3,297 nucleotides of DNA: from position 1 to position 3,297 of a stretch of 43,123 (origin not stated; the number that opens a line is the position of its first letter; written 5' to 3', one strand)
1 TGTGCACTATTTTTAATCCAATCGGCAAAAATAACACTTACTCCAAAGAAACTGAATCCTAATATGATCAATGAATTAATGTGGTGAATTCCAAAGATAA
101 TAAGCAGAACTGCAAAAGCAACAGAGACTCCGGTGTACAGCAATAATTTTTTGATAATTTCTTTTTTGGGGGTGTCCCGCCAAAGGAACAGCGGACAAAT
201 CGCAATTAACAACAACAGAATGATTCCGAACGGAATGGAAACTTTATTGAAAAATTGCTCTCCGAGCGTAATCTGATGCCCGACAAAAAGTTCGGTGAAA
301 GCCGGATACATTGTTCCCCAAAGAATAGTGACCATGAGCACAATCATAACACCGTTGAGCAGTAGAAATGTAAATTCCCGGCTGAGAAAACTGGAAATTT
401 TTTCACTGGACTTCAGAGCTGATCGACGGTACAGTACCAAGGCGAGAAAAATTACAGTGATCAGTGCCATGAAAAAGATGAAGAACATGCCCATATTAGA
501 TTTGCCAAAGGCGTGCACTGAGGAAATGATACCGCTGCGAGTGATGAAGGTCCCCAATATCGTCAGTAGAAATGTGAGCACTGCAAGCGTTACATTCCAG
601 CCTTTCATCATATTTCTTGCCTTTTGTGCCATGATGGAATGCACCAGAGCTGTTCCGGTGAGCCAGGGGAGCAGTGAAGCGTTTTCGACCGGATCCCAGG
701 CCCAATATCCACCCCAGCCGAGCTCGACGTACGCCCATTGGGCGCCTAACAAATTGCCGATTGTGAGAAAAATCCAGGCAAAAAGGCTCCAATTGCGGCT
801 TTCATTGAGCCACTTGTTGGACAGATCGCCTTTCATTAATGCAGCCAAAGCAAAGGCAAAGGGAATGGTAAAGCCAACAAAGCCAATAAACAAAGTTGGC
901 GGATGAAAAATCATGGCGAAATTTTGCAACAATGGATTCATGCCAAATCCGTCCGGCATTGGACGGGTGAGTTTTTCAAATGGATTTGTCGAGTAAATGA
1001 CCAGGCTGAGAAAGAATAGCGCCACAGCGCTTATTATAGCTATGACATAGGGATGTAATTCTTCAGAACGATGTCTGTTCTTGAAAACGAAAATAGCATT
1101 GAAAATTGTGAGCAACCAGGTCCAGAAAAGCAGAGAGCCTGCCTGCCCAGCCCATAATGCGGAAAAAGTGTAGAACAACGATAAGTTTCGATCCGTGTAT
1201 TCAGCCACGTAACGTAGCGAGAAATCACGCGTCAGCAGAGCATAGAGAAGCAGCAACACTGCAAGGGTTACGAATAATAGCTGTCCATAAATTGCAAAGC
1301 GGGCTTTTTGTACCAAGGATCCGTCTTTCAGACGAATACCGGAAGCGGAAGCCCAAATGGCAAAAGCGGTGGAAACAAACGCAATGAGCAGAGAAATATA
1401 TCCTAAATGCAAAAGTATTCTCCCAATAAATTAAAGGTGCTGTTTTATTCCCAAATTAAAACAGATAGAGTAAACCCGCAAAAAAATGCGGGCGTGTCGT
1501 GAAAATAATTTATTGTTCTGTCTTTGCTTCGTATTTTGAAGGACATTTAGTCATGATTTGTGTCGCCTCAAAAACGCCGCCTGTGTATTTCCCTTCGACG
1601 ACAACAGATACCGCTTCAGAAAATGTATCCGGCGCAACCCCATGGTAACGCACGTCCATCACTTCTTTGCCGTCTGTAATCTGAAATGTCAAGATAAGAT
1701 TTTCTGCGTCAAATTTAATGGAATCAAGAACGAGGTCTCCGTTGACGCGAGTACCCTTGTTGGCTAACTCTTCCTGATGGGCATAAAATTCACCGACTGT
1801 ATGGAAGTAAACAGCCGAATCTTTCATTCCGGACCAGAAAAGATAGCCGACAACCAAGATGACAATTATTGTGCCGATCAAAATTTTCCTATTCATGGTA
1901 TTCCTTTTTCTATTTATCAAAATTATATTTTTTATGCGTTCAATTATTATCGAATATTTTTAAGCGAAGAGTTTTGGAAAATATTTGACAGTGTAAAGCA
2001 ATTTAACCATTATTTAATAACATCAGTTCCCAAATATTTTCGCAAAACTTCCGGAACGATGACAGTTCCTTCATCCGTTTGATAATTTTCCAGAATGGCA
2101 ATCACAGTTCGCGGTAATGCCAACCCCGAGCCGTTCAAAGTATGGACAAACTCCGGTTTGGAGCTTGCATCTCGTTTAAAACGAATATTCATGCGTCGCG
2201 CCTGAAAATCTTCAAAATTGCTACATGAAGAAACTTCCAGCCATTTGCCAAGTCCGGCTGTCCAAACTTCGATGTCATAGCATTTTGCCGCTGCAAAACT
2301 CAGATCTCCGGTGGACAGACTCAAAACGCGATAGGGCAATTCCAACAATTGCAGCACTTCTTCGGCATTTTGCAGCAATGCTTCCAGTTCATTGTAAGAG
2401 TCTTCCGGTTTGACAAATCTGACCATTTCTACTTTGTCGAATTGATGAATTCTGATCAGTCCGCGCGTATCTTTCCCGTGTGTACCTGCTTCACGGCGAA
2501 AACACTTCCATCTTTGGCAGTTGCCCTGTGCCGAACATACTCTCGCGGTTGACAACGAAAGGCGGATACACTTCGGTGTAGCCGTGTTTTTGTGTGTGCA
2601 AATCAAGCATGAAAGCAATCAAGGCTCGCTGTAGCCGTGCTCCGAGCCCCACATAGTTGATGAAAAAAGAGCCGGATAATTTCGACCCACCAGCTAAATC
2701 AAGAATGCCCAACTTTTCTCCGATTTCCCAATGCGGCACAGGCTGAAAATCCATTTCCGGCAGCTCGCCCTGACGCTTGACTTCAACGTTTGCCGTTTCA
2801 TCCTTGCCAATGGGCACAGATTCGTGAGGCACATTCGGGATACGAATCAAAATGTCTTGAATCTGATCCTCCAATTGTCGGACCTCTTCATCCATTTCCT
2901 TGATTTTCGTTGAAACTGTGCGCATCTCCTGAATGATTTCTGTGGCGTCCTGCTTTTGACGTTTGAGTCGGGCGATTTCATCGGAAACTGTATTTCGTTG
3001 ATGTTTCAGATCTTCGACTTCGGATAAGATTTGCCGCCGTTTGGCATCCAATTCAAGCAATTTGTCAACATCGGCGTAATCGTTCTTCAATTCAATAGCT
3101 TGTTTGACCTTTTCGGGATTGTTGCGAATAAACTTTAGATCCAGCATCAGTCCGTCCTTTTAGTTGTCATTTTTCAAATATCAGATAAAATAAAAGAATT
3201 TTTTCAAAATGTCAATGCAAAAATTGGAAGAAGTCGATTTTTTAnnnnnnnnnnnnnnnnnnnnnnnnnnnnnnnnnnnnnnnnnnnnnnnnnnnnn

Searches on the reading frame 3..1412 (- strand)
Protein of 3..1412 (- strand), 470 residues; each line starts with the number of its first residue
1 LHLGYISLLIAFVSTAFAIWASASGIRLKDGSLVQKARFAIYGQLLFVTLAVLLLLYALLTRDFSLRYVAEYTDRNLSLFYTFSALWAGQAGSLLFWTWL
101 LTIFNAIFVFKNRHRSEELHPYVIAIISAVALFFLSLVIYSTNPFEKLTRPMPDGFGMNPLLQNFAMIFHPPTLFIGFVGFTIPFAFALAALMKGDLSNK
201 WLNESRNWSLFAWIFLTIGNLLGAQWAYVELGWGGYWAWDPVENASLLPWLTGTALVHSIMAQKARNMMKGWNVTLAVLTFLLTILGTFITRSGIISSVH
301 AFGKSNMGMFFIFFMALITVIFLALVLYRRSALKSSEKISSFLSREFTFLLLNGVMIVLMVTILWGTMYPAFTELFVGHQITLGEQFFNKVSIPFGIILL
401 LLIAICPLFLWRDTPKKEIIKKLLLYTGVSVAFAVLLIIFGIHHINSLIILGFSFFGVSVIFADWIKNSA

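Call 37: search_protein_families(library=pfam, proteins=[window:3-1412:-], max_evalue=0.00001)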
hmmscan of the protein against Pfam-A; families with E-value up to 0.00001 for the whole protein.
window:3-1412:- (470 aa): 2 families
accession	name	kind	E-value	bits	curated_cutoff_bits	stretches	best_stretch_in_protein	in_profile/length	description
PF01578.25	Cytochrom_C_asm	-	1.4e-37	129.8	29.9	1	87-293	1-206/212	Cytochrome C assembly protein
PF16327.10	CcmF_C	-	1.1e-19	71.3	28.7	1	316-463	3-149/323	Cytochrome c-type biogenesis protein CcmF C-terminal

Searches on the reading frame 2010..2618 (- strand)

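Call 37: search_protein_families(library=pfam, proteins=[window:2010-2618:-], max_evalue=0.00001)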
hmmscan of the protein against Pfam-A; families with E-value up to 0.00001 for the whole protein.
window:2010-2618:- (202 aa): 1 family
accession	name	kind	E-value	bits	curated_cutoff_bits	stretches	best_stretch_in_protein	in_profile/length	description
PF00587.30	tRNA-synt_2b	-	2.9e-32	112.6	29.3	1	38-179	44-179/179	tRNA synthetase class II core domain (G, H, P, S and T)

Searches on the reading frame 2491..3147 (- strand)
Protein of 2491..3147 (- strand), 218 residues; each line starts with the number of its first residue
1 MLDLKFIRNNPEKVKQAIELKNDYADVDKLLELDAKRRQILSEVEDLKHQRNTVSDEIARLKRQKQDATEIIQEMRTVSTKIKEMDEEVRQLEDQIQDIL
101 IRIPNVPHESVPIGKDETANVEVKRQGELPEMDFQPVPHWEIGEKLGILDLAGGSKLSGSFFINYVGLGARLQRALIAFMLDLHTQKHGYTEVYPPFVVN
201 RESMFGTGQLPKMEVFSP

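Call 37: search_protein_families(library=pfam, proteins=[window:2491-3147:-], max_evalue=0.00001)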
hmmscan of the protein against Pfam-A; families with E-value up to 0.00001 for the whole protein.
window:2491-3147:- (218 aa): 1 family
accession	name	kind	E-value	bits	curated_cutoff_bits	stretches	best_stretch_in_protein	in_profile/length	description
PF02403.27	Seryl_tRNA_N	-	1.2e-33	116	28.2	1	1-107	1-108/108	Seryl-tRNA synthetase N-terminal domain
